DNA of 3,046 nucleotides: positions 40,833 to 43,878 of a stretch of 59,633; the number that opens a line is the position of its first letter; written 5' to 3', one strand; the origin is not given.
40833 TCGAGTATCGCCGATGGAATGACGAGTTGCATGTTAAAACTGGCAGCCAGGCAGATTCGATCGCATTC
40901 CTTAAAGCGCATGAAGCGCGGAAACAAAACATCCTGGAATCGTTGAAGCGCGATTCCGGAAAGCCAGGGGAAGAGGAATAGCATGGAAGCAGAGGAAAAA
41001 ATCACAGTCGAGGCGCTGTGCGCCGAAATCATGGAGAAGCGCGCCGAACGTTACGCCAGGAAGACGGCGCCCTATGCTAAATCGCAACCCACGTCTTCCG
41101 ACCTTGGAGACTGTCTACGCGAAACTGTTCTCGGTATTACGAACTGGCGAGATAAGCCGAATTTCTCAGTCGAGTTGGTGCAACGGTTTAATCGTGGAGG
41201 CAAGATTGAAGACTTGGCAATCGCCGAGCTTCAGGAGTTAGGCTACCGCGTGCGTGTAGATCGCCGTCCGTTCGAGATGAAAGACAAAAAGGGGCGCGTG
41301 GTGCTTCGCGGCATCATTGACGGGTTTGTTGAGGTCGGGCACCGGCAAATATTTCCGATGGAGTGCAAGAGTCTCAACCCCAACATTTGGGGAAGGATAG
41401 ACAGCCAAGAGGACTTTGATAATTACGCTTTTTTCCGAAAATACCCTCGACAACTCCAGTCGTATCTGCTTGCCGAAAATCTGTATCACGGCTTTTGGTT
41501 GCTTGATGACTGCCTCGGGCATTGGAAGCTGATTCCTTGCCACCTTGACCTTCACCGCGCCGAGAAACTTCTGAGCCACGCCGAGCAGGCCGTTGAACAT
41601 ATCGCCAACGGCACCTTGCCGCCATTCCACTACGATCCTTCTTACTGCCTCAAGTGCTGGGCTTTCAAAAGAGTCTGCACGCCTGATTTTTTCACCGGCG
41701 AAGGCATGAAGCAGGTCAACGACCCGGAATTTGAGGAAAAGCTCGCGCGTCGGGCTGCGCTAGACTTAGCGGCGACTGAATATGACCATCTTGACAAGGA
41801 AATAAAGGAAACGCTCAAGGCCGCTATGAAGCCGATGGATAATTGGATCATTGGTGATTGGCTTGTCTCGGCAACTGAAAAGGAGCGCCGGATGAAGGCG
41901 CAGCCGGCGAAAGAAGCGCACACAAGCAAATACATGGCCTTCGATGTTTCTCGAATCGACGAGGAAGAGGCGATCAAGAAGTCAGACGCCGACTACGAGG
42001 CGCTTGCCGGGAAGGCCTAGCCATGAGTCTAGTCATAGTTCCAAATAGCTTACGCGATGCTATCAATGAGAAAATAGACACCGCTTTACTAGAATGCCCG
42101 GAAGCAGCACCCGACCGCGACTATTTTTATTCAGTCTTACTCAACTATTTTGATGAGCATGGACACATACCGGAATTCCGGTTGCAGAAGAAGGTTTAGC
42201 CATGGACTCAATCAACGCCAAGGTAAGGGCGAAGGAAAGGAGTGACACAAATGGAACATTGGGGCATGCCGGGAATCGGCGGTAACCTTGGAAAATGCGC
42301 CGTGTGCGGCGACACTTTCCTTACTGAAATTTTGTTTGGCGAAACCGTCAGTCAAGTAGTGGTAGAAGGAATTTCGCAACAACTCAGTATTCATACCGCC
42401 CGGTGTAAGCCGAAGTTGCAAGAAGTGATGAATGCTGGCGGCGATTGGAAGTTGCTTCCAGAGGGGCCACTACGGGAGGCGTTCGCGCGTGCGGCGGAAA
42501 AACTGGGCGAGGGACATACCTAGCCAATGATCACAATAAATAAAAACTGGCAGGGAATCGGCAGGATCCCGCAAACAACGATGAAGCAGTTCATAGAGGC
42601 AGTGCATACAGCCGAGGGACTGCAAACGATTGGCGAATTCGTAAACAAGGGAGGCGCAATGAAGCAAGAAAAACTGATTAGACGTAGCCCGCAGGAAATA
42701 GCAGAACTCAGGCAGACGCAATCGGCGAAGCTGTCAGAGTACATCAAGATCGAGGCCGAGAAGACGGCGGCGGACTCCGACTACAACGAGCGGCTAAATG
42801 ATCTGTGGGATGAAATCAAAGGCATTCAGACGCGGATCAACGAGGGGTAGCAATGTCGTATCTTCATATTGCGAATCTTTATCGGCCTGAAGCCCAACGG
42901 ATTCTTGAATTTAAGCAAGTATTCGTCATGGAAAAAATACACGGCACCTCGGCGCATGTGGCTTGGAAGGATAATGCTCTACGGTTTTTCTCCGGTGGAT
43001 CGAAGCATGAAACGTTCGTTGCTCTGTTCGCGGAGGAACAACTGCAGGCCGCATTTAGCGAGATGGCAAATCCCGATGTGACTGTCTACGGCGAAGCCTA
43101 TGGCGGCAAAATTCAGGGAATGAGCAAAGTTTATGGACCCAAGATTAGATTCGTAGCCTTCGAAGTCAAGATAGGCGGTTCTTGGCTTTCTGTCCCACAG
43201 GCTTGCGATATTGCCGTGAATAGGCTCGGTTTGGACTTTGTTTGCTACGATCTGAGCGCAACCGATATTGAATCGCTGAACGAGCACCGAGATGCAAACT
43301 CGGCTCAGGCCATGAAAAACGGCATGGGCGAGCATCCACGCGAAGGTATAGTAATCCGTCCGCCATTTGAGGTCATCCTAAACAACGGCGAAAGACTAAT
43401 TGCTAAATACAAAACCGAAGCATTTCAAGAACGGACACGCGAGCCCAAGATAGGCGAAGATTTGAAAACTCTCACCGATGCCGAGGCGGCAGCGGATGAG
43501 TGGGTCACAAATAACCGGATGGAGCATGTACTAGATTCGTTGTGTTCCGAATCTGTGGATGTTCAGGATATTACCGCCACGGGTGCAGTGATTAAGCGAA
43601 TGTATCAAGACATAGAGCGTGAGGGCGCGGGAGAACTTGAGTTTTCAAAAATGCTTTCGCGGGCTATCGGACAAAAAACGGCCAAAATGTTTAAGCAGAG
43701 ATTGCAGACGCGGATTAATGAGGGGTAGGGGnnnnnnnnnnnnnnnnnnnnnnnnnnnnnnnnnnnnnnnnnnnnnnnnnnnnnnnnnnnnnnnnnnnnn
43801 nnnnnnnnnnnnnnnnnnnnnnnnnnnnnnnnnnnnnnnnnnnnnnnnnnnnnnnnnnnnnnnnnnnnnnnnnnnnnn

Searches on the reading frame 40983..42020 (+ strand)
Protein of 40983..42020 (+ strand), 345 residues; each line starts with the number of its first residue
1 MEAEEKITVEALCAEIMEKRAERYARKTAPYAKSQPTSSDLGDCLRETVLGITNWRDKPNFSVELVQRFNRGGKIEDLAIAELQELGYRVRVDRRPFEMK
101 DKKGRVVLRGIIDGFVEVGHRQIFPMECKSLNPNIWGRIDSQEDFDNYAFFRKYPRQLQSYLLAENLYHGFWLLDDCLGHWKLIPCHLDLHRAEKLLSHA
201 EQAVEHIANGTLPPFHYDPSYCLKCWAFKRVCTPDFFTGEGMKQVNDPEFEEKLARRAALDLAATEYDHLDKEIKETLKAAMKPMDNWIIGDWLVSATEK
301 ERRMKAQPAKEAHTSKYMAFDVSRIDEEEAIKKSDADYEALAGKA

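Call 53: search_protein_families(library=pfam, proteins=[window:40983-42020:+], max_evalue=0.001)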
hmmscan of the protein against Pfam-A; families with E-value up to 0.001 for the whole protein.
window:40983-42020:+ (345 aa): 0 families

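Call 112: search_protein_families(library=phrogs, proteins=[window:40983-42020:+], max_evalue=0.00001)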
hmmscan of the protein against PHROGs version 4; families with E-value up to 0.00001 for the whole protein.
window:40983-42020:+ (345 aa): 3 families
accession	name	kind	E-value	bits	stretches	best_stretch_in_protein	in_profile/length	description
phrog_1990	-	DNA, RNA and nucleotide metabolism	2.6e-13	51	1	11-241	12-244/290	Cas4-domain exonuclease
phrog_434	-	DNA, RNA and nucleotide metabolism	3.9e-07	30.6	1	63-318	100-357/372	RecE-like recombination exonuclease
phrog_1706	-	DNA, RNA and nucleotide metabolism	9.7e-06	26.2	0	14-248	29-258/293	CRISPR/Cas system associated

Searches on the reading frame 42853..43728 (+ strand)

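Call 53: search_protein_families(library=pfam, proteins=[window:42853-43728:+], max_evalue=0.001)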
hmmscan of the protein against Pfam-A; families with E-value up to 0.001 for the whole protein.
window:42853-43728:+ (291 aa): 1 family
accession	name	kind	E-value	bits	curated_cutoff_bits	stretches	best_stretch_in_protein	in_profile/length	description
PF09414.15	RNA_ligase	-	1.7e-12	48.2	27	1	22-187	2-171/171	RNA ligase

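Call 112: search_protein_families(library=phrogs, proteins=[window:42853-43728:+], max_evalue=0.00001)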
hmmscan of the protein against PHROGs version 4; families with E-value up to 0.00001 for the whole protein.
window:42853-43728:+ (291 aa): 1 family
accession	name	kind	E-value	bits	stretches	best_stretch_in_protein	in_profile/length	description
phrog_548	-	DNA, RNA and nucleotide metabolism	4.8e-30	105.9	1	5-288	8-339/341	RNA ligase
